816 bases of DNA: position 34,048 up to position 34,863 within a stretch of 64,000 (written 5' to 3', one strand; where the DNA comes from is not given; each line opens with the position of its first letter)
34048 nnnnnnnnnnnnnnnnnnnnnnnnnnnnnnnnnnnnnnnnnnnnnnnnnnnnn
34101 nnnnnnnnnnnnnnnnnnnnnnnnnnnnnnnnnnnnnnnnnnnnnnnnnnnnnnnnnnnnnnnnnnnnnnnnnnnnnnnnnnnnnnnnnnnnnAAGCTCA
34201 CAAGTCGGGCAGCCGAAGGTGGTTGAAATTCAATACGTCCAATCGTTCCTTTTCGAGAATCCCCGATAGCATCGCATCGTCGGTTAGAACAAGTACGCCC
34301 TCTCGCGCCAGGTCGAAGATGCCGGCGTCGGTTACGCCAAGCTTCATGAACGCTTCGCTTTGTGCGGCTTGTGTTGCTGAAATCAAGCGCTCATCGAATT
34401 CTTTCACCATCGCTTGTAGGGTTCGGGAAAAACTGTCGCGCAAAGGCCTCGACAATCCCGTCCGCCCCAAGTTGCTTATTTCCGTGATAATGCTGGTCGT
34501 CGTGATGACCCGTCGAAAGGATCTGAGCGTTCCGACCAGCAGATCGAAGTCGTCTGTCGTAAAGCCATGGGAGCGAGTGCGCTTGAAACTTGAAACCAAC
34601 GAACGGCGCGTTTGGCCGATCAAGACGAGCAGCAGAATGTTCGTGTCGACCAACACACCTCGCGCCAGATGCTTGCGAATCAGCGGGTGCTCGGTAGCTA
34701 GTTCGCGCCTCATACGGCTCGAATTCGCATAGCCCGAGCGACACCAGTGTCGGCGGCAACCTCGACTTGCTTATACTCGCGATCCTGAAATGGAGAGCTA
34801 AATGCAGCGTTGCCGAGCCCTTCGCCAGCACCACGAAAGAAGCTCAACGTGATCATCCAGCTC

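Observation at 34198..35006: PIN-domain gene and overlapping 98-aa partner embedded inside the fad beta-oxidation operon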

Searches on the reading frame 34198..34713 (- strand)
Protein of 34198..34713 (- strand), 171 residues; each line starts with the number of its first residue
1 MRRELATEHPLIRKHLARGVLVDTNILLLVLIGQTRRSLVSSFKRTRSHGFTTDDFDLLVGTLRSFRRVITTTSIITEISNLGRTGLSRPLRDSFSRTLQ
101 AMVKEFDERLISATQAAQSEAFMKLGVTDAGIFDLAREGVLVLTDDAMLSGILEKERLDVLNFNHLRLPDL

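Call 3: search_protein_families(library=pfam, proteins=[window:34198-34713:-], max_evalue=1)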
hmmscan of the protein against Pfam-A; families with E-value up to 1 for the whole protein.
window:34198-34713:- (171 aa): 0 families

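Call 4: search_protein_families(library=ncbifam, proteins=[window:34198-34713:-], max_evalue=1)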
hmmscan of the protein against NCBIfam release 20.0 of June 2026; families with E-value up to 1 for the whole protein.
window:34198-34713:- (171 aa): 0 families

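Call 5: search_protein_families(library=padloc, proteins=[window:34198-34713:-], max_evalue=1)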
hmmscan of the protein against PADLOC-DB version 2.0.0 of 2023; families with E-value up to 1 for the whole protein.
window:34198-34713:- (171 aa): 0 families

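Call 7: find_homologous_proteins(query=window:34198-34713:-, max_evalue=0.001)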
Query window:34198-34713:- (171 aa): 155 proteins with E <= 0.001 among 421 candidates; the best 120 are listed.
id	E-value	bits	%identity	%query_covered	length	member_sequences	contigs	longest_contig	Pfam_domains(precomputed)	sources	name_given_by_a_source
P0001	2.4e-100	351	100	100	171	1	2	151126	-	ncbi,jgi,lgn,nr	ncbi:MAG TPA: hypothetical protein VHZ24_12030 [Pirellulales bacterium]|jgi:hypothetical protein|nr:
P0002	1.4e-35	141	48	92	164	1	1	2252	-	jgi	jgi:rRNA-processing protein FCF1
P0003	2.6e-34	136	46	92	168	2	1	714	-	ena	-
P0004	3.7e-34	136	48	94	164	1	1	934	-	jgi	jgi:rRNA-processing protein FCF1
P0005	1.7e-33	134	47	92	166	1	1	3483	-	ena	-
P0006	2.2e-33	133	48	92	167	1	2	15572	-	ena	-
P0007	2.8e-33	133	47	92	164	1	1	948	-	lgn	-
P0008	4.2e-33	133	45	92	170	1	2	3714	-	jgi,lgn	jgi:hypothetical protein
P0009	3.3e-31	126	44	94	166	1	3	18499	-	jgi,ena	-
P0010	5.3e-31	126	46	93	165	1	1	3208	-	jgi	jgi:rRNA-processing protein FCF1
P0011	1.9e-30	124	44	92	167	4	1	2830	-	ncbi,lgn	-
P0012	2.1e-30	124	44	98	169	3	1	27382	-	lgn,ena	-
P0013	2.1e-30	124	43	92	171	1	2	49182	-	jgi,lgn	-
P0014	2.2e-30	124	44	91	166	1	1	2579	-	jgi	jgi:rRNA-processing protein FCF1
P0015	3.0e-30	123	44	92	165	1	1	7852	-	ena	-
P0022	5.0e-29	119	48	91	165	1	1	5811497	-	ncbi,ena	-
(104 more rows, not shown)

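Call 10: find_encoding_contigs(protein=P0006, flank=4000, max_places=3)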
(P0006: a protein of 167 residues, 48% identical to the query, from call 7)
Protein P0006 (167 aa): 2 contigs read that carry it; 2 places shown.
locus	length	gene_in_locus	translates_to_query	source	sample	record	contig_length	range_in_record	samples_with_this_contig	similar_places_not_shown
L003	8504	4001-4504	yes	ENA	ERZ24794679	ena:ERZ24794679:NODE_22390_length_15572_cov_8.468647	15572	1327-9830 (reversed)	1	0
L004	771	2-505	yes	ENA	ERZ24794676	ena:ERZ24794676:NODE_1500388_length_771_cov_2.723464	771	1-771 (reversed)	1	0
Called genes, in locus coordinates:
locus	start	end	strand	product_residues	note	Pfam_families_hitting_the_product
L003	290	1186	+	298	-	-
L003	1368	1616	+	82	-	PF01016:Ribosomal_L27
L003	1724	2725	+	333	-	PF01018:GTP1_OBG, PF01926:MMR_HSR1, PF02421:FeoB_N (weak)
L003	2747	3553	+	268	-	PF03309:Pan_kinase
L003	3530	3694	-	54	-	-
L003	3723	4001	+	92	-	-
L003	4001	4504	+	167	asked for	-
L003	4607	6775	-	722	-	PF01074:Glyco_hydro_38N (weak), PF03065:Glyco_hydro_57, PF09094:AmyA-A_glucT_m, PF09095:AmyA-gluTrfs_C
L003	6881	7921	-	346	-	PF01087:GalP_UDP_transf, PF16268:DUF4921, PF02744:GalP_UDP_tr_C, PF01230:HIT (weak)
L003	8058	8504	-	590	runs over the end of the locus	?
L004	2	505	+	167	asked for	?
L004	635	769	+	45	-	?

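Call 11: find_encoding_contigs(protein=P0022, flank=4000, max_places=3)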
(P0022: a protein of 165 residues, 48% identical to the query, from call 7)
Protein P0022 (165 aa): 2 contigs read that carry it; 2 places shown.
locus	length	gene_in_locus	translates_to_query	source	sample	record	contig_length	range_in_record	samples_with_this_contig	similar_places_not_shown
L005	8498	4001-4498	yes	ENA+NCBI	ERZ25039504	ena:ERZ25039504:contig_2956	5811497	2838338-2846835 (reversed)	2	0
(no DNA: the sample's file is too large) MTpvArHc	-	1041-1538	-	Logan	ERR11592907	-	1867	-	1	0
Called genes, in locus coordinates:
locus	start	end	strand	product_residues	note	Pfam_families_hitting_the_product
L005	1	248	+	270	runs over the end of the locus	PF00149:Metallophos, PF13277:YmdB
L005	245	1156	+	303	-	PF00763:THF_DHG_CYH, PF02882:THF_DHG_CYH_C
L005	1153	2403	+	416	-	PF13742:tRNA_anti_2, PF01336:tRNA_anti-codon, PF02601:Exonuc_VII_L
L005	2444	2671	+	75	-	PF02609:Exonuc_VII_S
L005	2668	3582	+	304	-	PF00348:polyprenyl_synt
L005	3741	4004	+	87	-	-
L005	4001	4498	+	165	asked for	-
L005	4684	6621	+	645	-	PF00456:Transketolase_N (faint), PF13292:DXP_synthase_N, PF02779:Transket_pyr, PF02780:Transketolase_C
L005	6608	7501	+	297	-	PF01513:NAD_kinase, PF20143:NAD_kinase_C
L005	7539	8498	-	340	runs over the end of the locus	PF00487:FA_desaturase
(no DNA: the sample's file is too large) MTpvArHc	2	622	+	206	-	?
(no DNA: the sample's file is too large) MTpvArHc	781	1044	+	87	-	-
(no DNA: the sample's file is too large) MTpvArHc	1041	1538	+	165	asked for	-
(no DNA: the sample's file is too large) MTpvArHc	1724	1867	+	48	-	?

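Call 12: find_encoding_contigs(protein=P0013, flank=4000, max_places=3)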
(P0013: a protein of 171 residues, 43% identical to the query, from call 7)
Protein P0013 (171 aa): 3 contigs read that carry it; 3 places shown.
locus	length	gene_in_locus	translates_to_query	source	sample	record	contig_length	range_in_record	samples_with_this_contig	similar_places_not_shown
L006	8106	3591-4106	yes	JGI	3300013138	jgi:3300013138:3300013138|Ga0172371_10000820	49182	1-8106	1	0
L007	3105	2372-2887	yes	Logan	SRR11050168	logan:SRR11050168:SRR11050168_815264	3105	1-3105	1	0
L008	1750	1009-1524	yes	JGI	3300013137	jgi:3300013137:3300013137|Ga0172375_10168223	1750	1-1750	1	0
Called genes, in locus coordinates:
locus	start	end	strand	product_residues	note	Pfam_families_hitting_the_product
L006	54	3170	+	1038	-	PF03710:GlnE, PF03445:DUF294 (faint), PF08335:GlnD_UR_UTase, PF03710:GlnE, PF08335:GlnD_UR_UTase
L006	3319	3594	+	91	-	-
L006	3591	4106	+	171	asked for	-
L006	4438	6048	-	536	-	PF00089:Trypsin, PF13365:Trypsin_2, PF00595:PDZ, PF12812:PDZ_1 (faint), PF13180:PDZ_2, PF17820:PDZ_6, PF00595:PDZ (weak), PF17820:PDZ_6, +1 more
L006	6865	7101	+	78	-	-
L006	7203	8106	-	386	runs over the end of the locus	PF01839:FG-GAP (faint), PF12256:TcdB_toxin_midN (faint), PF13517:FG-GAP_3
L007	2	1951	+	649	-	?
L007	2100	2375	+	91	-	-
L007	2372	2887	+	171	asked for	-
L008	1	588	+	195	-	?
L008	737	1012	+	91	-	-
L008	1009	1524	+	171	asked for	-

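Call 18: search_solved_structures(query=A2, max_evalue=10, show_alignments=3)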
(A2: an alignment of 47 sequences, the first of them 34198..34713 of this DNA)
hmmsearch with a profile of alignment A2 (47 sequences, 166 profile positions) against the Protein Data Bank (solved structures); distinct sequences matched with E-value up to 10: 7.
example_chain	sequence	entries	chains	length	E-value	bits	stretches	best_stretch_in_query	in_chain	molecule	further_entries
8gaq_A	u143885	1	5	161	0.15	15.2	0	65-113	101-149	C5HR2_4r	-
3rjp_A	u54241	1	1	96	0.32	14.1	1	45-99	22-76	CovR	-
3tqx_A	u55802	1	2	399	0.43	13.7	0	86-148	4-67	2-amino-3-ketobutyrate coenzyme A ligase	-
2pmz_C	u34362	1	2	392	0.49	13.5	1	125-163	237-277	DNA-directed RNA polymerase subunit A""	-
3hkz_C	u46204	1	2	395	0.5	13.5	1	125-163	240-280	DNA-directed RNA polymerase subunit A''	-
9dvt_R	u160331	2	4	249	1.3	12.1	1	40-74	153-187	DNA-binding dual master transcriptional regulator RpaA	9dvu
6uv8_A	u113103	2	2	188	2.3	11.3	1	52-113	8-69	Multi-sensor signal transduction histidine kinase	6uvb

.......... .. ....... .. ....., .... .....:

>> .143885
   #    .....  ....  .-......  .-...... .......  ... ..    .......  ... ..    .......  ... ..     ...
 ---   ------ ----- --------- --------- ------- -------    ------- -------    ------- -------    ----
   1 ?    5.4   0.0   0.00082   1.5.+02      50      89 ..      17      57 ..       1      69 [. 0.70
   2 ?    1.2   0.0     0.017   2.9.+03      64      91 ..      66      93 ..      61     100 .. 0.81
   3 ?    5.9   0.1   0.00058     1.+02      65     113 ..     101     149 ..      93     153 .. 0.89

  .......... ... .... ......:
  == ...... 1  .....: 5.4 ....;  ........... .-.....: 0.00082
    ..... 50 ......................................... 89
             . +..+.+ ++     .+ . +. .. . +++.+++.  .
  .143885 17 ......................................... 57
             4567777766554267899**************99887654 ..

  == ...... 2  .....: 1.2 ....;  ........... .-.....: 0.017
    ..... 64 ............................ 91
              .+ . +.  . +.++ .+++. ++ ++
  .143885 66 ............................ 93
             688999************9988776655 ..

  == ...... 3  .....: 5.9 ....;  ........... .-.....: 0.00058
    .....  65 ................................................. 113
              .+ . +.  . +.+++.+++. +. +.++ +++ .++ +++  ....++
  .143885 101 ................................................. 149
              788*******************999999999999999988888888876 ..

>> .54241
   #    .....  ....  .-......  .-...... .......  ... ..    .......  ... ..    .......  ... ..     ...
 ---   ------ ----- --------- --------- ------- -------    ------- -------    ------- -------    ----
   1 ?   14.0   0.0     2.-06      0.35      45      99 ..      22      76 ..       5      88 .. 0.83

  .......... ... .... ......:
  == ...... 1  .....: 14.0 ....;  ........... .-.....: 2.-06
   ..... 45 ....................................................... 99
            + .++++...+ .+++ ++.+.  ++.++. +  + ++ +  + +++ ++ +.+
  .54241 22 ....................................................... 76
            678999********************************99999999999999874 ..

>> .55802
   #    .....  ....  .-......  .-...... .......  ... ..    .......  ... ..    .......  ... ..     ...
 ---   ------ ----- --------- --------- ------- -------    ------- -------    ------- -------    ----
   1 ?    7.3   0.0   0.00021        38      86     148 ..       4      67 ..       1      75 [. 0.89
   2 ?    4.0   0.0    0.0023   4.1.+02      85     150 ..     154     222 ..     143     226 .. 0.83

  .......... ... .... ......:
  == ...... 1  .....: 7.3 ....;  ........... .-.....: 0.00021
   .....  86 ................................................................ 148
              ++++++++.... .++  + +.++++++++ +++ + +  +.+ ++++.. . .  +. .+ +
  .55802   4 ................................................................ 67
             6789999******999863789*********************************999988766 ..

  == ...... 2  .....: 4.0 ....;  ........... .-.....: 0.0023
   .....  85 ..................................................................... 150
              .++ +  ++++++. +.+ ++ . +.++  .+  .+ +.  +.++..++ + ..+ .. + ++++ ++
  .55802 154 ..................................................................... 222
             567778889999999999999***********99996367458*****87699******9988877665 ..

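Call 22: search_protein_families(library=pfam, alignment_id=A2, max_evalue=1)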
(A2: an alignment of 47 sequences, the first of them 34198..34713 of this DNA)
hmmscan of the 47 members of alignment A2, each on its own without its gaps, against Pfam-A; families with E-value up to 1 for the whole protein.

A. member 1, window:34198-34713:- (171 aa): 0 families

B. families by the number of members that match (of 47 scanned): 13 families
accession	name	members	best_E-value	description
PF02639.20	DUF188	7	0.012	Uncharacterized BCR, YaiI/YqxD family COG1671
PF01850.27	PIN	6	0.00091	PIN domain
PF21832.1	DUF6892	2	0.032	Family of unknown function (DUF6892)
PF06683.16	DUF1184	1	0.044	Protein of unknown function (DUF1184)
PF01484.22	Col_cuticle_N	1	0.045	Nematode cuticle collagen N-terminal domain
PF13470.12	PIN_3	1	0.13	PIN domain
PF22121.2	MtxA_C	1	0.14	Magnetotaxis protein MtxA, C-terminal domain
PF14145.11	YrhK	1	0.15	YrhK-like protein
PF20698.3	PIN-TPR-GreABC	1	0.15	PIN domain associated with the TPR-GreAB-C-PIN system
PF00486.34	Trans_reg_C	1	0.15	Transcriptional regulatory protein, C terminal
PF16274.10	Qua1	1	0.21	Qua1 domain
PF13043.11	DUF3903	1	0.22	Domain of unknown function (DUF3903)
PF00687.26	Ribosomal_L1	1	0.33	Ribosomal protein L1p/L10e family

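Call 25: predict_structure(alignment_id=A2)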
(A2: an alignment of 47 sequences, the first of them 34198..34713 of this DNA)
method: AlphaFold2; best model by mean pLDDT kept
length: 171 residues; sequences in the alignment: 47
mean_pLDDT: 94.8   pTM: 0.89
mean pLDDT of the five models: 94.8, 94.7, 94.6, 94.5, 94.4
residues with pLDDT >= 90: 158; 70-90: 7; 50-70: 6; < 50: 0
segments of 3 or more residues with pLDDT < 50: none
pLDDT, mean of each block of 10 residues (from residue 1): 77 96 98 98 96 96 96 97 95 98 97 96 96 97 98 98 86 52
secondary structure, 60 per line:
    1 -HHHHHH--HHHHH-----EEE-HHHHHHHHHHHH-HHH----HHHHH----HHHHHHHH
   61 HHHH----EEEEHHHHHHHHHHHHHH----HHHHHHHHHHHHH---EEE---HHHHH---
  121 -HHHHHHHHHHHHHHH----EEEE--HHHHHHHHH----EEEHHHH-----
elements in order: H2-7 H10-14 E20-22 H24-35 H44-48 H53-64 E69-72 H73-86 H91-103 E107-109 H113-117 H122-136 E141-144 H147-155 E160-162 H163-166

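Call 29: fold_search(model_id=the predicted structure, library=pdb)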
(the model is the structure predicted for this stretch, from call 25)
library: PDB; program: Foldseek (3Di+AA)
matches with E <= 10: 391; with E <= 0.001: 1
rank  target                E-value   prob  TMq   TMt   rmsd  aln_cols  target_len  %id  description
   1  1o4w                  5.4e-04  1.00  0.48  0.64   7.0       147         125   18  CRYSTAL STRUCTURE OF a PIN (PILT N-TERMINUS) DOMAIN CONTAINING PROTEIN (AF0591) FROM ARCHAEOGLOBUS FULGIDUS AT 1.90 A RE (released 2003-07-29)
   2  2fe1                  2.1e-03  1.00  0.52  0.67   6.3       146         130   18  Crystal Structure of PAE0151 from Pyrobaculum aerophilum (released 2005-12-27)
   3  3ix7_A                3.7e-03  1.00  0.45  0.57   6.3       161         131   17  Crystal structure of a domain of functionally unknown protein from Thermus thermophilus HB8 (released 2009-09-22)
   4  5f4h_C                5.8e-03  1.00  0.41  0.19   7.7       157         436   13  Archael RuvB-like Holiday junction helicase (released 2016-12-21)
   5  5f4h_B                7.6e-03  1.00  0.40  0.18   7.8       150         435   12  Archael RuvB-like Holiday junction helicase (released 2016-12-21)
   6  1v8o_F                8.6e-03  1.00  0.48  0.60   4.8       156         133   17  Crystal Structure of PAE2754 from Pyrobaculum aerophilum (released 2004-02-10)
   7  2hww_B                1.1e-02  1.00  0.44  0.48   8.1       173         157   14  Structure of PIN domain of human SMG6 (released 2006-11-14)
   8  5f4h_A                1.1e-02  0.99  0.41  0.19   8.2       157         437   14  Archael RuvB-like Holiday junction helicase (released 2016-12-21)
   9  1v8o_A                1.3e-02  1.00  0.49  0.61   6.7       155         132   18  Crystal Structure of PAE2754 from Pyrobaculum aerophilum (released 2004-02-10)
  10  3i8o                  1.3e-02  0.99  0.40  0.47   8.7       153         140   16  A domain of a functionally unknown protein from Methanocaldococcus jannaschii DSM 2661. (released 2009-07-21)
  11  9h6a_A                1.4e-02  1.00  0.51  0.63   5.4       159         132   14  Crystal structure of the E. coli F-plasmid VapBC toxin-antitoxin complex (released 2024-12-18)
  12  1v8o_B                1.4e-02  1.00  0.48  0.59   4.8       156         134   17  Crystal Structure of PAE2754 from Pyrobaculum aerophilum (released 2004-02-10)
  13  4chg_A                1.5e-02  1.00  0.52  0.65   5.0       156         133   15  Crystal structure of VapBC15 complex from Mycobacterium tuberculosis (released 2014-11-12)
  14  1y82_A                1.6e-02  1.00  0.49  0.56   5.6       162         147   15  Conserved hypothetical protein Pfu-367848-001 from Pyrococcus furiosus (released 2005-01-25)
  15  1v8o_H                1.7e-02  1.00  0.47  0.57   5.2       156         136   17  Crystal Structure of PAE2754 from Pyrobaculum aerophilum (released 2004-02-10)
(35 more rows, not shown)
